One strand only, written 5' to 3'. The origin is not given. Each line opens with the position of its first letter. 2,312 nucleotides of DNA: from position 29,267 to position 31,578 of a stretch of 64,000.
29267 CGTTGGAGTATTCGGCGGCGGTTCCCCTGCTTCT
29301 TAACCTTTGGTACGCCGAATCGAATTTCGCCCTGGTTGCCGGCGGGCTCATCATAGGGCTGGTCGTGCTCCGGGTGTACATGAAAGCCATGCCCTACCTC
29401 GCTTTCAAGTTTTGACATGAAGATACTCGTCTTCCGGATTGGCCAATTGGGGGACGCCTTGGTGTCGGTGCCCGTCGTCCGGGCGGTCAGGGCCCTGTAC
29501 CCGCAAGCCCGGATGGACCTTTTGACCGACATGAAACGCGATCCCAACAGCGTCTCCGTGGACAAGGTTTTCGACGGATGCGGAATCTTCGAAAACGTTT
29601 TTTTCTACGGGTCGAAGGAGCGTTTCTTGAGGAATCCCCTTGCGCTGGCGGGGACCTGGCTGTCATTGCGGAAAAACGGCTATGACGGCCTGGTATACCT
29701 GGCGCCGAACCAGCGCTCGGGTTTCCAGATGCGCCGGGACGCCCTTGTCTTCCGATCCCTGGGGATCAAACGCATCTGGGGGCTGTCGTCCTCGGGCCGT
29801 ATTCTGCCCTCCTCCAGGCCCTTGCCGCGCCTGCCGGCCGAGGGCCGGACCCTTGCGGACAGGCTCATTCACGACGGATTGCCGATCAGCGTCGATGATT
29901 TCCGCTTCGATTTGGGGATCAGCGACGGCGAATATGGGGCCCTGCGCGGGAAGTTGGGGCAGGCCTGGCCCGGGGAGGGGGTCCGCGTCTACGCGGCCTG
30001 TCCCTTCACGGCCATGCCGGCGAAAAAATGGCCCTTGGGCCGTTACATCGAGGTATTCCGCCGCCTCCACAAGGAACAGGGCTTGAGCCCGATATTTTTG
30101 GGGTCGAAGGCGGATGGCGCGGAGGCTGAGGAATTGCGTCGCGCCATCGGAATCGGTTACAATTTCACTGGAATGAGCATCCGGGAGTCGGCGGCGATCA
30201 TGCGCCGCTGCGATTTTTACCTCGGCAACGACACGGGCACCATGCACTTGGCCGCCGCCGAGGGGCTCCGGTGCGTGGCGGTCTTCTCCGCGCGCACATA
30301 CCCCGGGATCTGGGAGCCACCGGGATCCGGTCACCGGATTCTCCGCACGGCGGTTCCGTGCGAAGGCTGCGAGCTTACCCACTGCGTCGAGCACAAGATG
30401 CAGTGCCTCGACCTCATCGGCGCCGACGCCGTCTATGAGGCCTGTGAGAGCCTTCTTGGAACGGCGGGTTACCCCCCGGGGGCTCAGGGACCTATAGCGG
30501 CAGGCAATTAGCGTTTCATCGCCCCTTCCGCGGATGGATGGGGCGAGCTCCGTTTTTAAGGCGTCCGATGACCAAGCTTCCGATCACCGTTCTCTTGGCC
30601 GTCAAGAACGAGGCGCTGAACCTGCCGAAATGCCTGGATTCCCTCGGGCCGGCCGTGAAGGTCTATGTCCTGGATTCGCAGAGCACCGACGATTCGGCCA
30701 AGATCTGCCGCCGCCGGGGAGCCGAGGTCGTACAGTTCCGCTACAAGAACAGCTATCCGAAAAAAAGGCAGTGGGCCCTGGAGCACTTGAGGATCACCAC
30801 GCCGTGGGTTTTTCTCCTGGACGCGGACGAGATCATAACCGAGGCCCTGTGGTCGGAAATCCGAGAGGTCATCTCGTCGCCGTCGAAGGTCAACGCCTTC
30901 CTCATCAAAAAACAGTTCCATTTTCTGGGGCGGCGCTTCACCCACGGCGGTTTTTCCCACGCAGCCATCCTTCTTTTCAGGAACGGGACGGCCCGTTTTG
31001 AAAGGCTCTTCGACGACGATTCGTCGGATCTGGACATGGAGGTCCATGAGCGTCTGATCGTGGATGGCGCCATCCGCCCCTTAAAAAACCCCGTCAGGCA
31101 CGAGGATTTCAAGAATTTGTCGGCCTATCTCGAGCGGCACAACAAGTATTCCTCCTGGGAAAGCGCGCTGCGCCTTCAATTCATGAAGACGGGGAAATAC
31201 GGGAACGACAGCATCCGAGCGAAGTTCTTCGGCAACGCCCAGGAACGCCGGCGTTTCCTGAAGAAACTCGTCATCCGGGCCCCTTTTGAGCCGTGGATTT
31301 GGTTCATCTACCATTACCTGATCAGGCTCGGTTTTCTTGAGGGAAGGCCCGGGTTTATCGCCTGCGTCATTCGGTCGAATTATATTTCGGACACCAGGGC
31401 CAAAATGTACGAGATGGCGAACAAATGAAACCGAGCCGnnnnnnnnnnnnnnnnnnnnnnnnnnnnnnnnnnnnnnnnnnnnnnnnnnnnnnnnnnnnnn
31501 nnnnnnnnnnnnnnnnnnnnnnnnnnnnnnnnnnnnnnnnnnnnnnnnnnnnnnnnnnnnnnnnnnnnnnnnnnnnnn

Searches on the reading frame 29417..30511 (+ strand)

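Call 25: search_protein_families(library=pfam, proteins=[window:29417-30511:+], max_evalue=0.001)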
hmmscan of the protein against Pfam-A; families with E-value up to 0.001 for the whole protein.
window:29417-30511:+ (364 aa): 1 family
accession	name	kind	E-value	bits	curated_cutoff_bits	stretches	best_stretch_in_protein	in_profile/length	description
PF01075.23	Glyco_transf_9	-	2.2e-17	63.6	22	1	167-327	88-245/247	Glycosyltransferase family 9 (heptosyltransferase)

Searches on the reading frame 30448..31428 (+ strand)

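Call 25: search_protein_families(library=pfam, proteins=[window:30448-31428:+], max_evalue=0.001)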
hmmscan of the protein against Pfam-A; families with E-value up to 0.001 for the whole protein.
window:30448-31428:+ (326 aa): 2 families
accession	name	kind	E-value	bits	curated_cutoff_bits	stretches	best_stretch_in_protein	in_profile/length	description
PF00535.33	Glycos_transf_2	-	4.2e-08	33.7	23.3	1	47-149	1-111/168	Glycosyl transferase family 2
PF13704.12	Glyco_tranf_2_4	-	9.4e-06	26.5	27.5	1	54-131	2-85/98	Glycosyl transferase family 2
